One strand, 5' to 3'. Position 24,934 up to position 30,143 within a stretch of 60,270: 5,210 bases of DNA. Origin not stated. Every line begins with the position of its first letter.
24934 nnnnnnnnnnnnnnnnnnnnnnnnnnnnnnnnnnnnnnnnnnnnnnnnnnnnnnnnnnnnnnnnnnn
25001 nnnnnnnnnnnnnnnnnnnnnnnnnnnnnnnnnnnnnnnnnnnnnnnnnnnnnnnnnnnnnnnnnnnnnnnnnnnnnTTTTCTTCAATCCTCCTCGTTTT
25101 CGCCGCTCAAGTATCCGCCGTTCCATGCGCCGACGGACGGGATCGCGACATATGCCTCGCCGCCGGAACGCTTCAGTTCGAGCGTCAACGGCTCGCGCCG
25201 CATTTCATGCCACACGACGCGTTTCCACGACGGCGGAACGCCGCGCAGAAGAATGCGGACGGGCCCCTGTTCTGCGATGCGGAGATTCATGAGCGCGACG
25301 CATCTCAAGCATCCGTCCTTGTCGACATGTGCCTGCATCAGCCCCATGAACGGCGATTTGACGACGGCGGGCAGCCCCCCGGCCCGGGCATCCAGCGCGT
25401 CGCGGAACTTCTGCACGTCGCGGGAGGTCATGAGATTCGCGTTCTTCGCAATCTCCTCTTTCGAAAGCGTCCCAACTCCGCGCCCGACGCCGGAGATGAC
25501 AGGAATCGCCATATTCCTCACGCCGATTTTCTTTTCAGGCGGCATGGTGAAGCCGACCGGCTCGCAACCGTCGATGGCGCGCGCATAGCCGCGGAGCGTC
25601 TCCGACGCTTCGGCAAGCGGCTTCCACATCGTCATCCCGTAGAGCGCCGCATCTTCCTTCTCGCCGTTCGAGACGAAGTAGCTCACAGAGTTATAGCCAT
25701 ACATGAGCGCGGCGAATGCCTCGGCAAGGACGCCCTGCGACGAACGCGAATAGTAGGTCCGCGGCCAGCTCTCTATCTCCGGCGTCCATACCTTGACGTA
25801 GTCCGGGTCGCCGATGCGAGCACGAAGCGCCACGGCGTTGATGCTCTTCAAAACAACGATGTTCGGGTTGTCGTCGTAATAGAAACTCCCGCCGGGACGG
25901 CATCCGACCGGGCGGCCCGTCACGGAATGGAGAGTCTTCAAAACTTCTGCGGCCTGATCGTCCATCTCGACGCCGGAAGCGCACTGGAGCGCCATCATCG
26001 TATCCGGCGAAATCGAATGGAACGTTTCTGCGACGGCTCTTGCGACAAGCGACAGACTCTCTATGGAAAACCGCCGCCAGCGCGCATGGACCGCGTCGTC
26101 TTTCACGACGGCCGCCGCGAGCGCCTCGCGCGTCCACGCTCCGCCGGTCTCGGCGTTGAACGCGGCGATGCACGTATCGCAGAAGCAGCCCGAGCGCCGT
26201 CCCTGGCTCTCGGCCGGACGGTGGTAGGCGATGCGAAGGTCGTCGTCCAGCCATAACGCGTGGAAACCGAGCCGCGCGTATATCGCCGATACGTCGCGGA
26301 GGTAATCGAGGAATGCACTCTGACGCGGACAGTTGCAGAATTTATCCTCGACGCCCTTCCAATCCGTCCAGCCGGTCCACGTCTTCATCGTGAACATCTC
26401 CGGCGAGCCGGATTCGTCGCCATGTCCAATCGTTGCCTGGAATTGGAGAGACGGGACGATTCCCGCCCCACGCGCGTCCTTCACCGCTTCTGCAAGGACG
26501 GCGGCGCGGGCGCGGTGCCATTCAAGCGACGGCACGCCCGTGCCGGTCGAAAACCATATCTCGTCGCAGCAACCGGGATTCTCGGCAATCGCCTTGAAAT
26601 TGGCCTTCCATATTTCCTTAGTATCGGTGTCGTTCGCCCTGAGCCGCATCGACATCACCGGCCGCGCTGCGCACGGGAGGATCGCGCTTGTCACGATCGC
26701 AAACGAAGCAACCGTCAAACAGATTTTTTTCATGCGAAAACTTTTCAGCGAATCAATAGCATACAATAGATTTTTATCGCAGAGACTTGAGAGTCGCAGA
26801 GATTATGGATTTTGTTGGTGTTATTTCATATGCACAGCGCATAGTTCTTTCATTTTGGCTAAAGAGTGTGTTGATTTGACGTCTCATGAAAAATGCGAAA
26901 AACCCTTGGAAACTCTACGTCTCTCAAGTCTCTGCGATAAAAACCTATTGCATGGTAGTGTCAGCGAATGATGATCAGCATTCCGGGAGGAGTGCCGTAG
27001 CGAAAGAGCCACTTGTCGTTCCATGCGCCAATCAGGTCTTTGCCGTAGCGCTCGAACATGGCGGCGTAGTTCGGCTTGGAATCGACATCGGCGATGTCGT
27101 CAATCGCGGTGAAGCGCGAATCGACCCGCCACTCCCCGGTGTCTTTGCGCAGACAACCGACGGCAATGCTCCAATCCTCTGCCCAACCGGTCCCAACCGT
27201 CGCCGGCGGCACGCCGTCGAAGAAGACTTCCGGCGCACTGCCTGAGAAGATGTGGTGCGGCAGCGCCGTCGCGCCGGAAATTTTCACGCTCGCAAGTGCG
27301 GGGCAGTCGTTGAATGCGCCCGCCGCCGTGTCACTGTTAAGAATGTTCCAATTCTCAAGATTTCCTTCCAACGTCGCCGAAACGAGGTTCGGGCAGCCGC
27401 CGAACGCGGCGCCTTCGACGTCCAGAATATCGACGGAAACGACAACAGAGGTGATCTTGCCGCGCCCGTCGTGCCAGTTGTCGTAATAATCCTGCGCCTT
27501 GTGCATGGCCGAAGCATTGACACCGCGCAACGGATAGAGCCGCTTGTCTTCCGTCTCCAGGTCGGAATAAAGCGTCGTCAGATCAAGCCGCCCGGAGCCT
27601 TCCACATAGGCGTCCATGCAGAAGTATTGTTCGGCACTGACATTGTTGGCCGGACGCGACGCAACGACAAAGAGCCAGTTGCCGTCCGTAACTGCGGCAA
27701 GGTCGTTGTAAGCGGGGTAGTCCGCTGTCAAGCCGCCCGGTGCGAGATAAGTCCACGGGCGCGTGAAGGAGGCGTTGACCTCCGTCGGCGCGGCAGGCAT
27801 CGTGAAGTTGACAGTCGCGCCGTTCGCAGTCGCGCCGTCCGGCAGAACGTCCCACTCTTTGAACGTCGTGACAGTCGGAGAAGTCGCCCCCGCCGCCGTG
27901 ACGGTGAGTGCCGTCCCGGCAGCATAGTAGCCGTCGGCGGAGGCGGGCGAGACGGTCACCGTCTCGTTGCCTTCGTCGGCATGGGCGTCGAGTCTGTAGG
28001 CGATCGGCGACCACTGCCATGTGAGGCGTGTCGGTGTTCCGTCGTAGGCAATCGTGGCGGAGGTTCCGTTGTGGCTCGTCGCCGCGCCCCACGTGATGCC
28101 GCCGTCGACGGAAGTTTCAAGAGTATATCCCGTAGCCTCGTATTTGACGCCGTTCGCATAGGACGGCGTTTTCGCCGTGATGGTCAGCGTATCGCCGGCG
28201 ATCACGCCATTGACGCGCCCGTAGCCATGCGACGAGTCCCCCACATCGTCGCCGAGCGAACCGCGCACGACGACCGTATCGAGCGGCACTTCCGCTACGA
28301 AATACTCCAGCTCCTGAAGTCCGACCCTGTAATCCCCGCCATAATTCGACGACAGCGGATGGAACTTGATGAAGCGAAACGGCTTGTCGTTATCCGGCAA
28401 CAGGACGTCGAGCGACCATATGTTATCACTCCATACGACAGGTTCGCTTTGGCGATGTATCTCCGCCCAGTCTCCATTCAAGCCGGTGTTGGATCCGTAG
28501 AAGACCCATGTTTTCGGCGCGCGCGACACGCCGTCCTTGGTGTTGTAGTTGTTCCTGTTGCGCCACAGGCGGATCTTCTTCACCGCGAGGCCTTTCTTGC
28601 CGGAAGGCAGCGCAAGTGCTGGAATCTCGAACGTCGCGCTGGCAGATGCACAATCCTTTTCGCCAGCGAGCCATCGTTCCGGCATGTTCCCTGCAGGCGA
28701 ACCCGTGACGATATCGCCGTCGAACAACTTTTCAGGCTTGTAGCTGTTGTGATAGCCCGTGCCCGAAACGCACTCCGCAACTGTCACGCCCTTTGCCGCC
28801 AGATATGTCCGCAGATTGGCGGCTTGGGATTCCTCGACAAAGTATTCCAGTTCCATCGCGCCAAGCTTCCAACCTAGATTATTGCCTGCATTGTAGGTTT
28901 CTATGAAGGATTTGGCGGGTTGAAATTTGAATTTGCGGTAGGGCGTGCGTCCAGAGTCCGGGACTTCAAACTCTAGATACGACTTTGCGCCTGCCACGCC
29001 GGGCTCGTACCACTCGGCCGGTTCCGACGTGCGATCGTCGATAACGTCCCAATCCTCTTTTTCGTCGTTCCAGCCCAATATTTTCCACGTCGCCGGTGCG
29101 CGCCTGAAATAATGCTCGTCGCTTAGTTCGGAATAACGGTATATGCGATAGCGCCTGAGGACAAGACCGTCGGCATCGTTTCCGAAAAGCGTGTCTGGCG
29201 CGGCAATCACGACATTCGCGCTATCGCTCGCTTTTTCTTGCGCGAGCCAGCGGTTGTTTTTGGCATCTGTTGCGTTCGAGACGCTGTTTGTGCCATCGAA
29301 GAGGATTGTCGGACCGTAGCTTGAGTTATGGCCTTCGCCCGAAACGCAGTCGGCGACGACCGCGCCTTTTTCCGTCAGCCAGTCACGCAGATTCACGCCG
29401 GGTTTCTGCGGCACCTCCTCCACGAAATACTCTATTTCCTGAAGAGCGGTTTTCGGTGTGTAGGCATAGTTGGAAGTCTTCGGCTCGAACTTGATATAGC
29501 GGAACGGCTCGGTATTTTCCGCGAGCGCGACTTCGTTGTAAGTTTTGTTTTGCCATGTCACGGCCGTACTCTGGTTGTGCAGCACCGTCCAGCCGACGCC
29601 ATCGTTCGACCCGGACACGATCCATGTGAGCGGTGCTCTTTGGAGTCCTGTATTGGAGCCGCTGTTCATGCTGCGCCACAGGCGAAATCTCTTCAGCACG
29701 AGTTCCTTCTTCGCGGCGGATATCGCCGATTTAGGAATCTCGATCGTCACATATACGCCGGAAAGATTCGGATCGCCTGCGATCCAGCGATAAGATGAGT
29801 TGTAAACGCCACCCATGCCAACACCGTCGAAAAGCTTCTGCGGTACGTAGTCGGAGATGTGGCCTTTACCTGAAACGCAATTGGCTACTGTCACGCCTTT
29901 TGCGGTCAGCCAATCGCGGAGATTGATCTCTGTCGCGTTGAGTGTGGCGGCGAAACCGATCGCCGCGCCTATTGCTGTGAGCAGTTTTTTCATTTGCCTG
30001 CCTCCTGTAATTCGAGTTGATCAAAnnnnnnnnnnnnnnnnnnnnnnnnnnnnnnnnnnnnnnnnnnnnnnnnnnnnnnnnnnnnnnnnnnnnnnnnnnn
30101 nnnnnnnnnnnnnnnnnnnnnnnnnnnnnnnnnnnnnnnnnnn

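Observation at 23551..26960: Near-identical 55-nt element placed immediately 3' of genes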

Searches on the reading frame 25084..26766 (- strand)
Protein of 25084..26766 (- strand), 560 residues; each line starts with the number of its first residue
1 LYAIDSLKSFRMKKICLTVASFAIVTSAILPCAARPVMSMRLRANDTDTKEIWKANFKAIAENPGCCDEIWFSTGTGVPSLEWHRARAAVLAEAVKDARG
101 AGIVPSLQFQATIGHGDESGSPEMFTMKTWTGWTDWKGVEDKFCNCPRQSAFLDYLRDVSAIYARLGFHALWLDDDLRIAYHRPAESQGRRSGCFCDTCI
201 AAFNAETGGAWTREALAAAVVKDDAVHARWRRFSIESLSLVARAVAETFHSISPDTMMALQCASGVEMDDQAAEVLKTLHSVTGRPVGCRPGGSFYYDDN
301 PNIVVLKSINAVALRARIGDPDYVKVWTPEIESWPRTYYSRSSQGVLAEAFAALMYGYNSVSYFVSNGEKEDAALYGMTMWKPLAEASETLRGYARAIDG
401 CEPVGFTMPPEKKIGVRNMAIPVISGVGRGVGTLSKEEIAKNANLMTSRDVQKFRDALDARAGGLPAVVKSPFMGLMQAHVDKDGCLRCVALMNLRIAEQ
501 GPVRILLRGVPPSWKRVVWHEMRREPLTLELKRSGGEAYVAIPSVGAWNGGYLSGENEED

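Call 12: search_protein_families(library=pfam, proteins=[window:25084-26766:-], max_evalue=0.001)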
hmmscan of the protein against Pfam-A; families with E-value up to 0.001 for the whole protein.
window:25084-26766:- (560 aa): 0 families

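Call 39: find_homologous_proteins(query=window:25084-26733:-, max_evalue=1e-10)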
Query window:25084-26733:- (549 aa): 218 proteins with E <= 1e-10 among 8000 candidates; the best 120 are listed.
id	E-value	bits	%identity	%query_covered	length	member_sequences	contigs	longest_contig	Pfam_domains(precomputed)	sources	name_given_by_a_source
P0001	0.0e+0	1234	97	100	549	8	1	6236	-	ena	-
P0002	0.0e+0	1030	82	96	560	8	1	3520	-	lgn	-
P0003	2.7e-297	1005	80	98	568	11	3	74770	-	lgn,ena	-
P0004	3.3e-297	1005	78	99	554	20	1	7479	-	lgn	-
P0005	4.1e-297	1004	80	98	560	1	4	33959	-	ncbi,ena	-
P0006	3.5e-296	1001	81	95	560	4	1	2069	-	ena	-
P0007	7.1e-296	1000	81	94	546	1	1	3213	-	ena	-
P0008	8.7e-294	993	80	96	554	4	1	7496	-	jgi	jgi:hypothetical protein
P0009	4.0e-293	991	78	99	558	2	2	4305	-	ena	-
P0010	1.0e-292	990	80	95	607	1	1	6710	-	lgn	-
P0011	2.8e-291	985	77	98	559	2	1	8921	-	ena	-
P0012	2.9e-290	982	78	96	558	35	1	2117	-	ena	-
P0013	7.1e-290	980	78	95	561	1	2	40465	-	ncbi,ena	-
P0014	6.0e-289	977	80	94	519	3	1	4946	-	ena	-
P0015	1.6e-288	976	80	94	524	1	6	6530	-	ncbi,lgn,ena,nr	ncbi:MAG: hypothetical protein IJ173_09810 [Kiritimatiellae bacterium]|nr:hypothetical protein [Kiri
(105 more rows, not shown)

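Call 40: find_encoding_contigs(protein=P0003, flank=10000, max_places=4)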
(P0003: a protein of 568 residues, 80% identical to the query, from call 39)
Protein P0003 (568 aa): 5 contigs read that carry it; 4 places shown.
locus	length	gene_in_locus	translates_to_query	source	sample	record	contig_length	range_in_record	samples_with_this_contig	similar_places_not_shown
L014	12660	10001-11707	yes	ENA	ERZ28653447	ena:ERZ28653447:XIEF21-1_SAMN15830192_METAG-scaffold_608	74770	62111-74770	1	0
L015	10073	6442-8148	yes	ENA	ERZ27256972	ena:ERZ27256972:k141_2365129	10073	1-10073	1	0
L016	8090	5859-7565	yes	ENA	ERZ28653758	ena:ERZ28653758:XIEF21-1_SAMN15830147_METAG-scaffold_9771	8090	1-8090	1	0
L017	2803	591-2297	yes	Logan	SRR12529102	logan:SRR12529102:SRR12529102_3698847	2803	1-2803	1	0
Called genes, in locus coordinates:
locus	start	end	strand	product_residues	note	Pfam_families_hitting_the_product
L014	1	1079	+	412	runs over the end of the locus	PF07690:MFS_1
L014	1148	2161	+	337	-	PF00701:DHDPS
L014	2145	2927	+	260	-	PF00106:adh_short, PF13561:adh_short_C2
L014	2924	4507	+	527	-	PF00331:Glyco_hydro_10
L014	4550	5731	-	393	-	PF00532:Peripla_BP_1 (weak), PF13407:Peripla_BP_4 (weak), PF13377:Peripla_BP_3, PF00165:HTH_AraC (faint), PF12833:HTH_18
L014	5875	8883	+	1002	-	PF00754:F5_F8_type_C (faint), PF18998:Flg_new_2 (weak)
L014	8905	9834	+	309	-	-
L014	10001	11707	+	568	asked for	-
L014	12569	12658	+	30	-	?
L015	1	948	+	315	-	?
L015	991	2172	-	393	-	PF00532:Peripla_BP_1 (weak), PF13407:Peripla_BP_4 (weak), PF13377:Peripla_BP_3, PF00165:HTH_AraC (faint), PF12833:HTH_18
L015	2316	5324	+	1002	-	PF00754:F5_F8_type_C (faint), PF18998:Flg_new_2 (weak)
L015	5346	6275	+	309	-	-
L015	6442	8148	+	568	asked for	-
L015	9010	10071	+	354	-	?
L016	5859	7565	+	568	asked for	-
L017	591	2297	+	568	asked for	-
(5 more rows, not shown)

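Call 41: find_encoding_contigs(protein=P0005, flank=10000, max_places=4)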
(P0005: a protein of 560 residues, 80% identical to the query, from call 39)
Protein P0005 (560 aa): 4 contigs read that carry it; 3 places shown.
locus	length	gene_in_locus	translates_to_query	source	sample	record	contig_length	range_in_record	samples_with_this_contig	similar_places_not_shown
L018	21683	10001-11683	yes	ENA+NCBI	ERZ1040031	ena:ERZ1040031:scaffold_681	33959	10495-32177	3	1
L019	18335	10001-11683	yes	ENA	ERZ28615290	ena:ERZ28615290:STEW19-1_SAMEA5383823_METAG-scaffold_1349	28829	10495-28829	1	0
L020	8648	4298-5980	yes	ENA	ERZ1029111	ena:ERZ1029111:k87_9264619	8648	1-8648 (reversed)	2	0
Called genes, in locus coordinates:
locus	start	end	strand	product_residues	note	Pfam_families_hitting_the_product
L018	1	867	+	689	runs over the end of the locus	-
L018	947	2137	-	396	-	PF13407:Peripla_BP_4 (weak), PF13377:Peripla_BP_3, PF12833:HTH_18, PF00165:HTH_AraC (weak)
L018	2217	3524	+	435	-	PF00083:Sugar_tr (weak), PF07690:MFS_1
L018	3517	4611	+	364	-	PF00701:DHDPS (faint)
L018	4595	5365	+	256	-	PF00106:adh_short, PF13561:adh_short_C2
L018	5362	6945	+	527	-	PF00331:Glyco_hydro_10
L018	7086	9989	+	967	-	PF00754:F5_F8_type_C (faint), PF18998:Flg_new_2 (weak)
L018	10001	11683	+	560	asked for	-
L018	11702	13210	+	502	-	PF00149:Metallophos, PF12850:Metallophos_2 (weak)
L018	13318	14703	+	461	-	PF08240:ADH_N, PF00107:ADH_zinc_N (weak)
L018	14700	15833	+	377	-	PF12708:Pect-lyase_RHGA_epim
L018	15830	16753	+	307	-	PF00294:PfkB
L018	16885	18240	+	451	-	PF13685:Fe-ADH_2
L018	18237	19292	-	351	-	PF00532:Peripla_BP_1 (weak), PF13377:Peripla_BP_3, PF12833:HTH_18, PF00165:HTH_AraC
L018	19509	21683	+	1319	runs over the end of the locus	?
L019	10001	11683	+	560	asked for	-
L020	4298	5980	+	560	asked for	-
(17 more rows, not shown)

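Call 42: find_encoding_contigs(protein=P0013, flank=10000, max_places=4)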
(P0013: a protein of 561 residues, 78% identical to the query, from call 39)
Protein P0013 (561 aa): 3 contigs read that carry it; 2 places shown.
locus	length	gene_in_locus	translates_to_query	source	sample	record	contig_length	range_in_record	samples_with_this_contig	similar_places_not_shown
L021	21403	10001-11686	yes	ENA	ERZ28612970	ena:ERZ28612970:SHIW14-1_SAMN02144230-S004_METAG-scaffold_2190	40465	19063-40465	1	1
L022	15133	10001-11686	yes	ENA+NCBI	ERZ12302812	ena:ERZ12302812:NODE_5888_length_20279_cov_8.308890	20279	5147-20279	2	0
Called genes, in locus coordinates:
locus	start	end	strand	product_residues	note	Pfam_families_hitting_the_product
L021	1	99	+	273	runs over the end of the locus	PF01513:NAD_kinase, PF20143:NAD_kinase_C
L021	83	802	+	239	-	PF01040:UbiA (weak)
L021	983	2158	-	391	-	PF13407:Peripla_BP_4 (weak), PF13377:Peripla_BP_3, PF12833:HTH_18, PF00165:HTH_AraC (weak)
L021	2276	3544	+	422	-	PF00083:Sugar_tr, PF07690:MFS_1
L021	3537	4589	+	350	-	PF00701:DHDPS (weak)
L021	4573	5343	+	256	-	PF00106:adh_short, PF13561:adh_short_C2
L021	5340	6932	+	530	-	PF00331:Glyco_hydro_10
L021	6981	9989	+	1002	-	PF00754:F5_F8_type_C (faint), PF18998:Flg_new_2 (weak)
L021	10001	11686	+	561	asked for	-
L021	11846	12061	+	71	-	-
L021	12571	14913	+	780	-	PF02837:Glyco_hydro_2_N, PF22666:Glyco_hydro_2_N2, PF00703:Glyco_hydro_2 (weak)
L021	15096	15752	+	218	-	PF13580:SIS_2, PF01380:SIS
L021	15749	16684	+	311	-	PF00480:ROK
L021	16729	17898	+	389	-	PF00083:Sugar_tr (weak), PF07690:MFS_1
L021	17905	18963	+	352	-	PF00392:GntR, PF13407:Peripla_BP_4, PF00532:Peripla_BP_1, PF13377:Peripla_BP_3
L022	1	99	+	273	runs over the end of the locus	PF01513:NAD_kinase, PF20143:NAD_kinase_C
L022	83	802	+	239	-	PF01040:UbiA (weak)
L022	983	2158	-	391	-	PF13407:Peripla_BP_4 (weak), PF13377:Peripla_BP_3, PF12833:HTH_18, PF00165:HTH_AraC (weak)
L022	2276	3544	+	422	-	PF00083:Sugar_tr, PF07690:MFS_1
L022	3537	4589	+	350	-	PF00701:DHDPS (weak)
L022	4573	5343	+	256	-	PF00106:adh_short, PF13561:adh_short_C2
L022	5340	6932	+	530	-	PF00331:Glyco_hydro_10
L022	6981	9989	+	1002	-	PF00754:F5_F8_type_C (faint), PF18998:Flg_new_2 (weak)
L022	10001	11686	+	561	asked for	-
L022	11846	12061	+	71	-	-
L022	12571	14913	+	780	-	PF02837:Glyco_hydro_2_N, PF22666:Glyco_hydro_2_N2, PF00703:Glyco_hydro_2 (weak)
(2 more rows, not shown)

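Call 81: find_encoding_contigs(protein=P0002, flank=3000, max_places=2)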
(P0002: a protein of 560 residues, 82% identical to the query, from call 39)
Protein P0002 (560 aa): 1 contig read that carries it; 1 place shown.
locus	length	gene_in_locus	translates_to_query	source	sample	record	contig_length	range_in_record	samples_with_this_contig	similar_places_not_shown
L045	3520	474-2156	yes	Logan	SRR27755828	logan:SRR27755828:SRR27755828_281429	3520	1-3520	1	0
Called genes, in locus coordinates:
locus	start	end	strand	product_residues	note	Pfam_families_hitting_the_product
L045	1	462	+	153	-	?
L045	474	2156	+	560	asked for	-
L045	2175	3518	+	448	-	?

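Call 82: find_encoding_contigs(protein=P0001, flank=5000, max_places=2)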
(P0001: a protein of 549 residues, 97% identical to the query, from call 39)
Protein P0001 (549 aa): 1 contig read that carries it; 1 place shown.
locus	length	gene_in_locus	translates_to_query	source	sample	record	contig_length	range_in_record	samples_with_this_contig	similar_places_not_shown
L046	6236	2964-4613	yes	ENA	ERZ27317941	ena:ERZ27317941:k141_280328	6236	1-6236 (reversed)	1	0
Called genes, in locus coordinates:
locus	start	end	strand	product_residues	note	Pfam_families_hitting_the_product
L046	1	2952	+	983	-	?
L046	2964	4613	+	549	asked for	-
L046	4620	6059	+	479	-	PF00149:Metallophos, PF12850:Metallophos_2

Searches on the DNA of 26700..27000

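Call 77: search_rna_families(source=window, start=26700, end=27000, threshold=evalue, max_evalue=5)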
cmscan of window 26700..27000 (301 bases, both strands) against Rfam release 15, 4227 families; matches with E-value up to 5: 0.
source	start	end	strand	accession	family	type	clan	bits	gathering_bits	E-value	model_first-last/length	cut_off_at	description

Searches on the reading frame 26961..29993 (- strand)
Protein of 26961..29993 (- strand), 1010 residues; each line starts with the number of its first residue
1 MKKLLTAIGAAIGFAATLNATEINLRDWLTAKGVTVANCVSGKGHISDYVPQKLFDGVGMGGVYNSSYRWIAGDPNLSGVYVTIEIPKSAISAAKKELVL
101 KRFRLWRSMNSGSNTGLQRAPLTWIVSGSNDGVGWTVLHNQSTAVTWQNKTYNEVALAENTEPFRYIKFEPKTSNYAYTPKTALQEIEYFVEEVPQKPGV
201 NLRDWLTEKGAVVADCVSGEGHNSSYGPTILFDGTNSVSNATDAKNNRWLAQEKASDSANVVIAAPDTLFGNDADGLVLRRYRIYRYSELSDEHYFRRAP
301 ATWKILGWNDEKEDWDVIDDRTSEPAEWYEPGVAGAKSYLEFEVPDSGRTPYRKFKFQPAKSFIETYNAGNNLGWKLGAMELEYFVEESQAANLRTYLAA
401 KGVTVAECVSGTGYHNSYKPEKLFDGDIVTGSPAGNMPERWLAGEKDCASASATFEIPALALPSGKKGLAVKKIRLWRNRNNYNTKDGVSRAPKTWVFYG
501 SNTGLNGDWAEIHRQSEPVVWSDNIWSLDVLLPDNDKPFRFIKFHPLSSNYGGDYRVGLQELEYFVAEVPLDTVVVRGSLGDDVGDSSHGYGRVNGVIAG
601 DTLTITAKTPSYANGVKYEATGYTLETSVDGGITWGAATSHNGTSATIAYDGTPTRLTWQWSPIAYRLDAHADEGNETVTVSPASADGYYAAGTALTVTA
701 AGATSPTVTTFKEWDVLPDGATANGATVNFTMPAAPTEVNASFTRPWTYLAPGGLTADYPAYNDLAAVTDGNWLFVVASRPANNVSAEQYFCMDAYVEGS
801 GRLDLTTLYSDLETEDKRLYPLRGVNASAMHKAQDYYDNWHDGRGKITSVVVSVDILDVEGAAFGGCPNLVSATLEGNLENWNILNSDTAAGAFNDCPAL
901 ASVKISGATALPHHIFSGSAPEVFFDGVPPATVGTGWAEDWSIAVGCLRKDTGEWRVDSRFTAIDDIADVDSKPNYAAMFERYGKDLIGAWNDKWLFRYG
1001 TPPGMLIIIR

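Call 12: search_protein_families(library=pfam, proteins=[window:26961-29993:-], max_evalue=0.001)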
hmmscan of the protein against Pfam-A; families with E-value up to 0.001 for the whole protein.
window:26961-29993:- (1010 aa): 1 family
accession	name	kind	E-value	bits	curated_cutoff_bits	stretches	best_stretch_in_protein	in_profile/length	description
PF18998.6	Flg_new_2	-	4.3e-07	30.3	23.6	1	680-745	14-71/73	Divergent InlB B-repeat domain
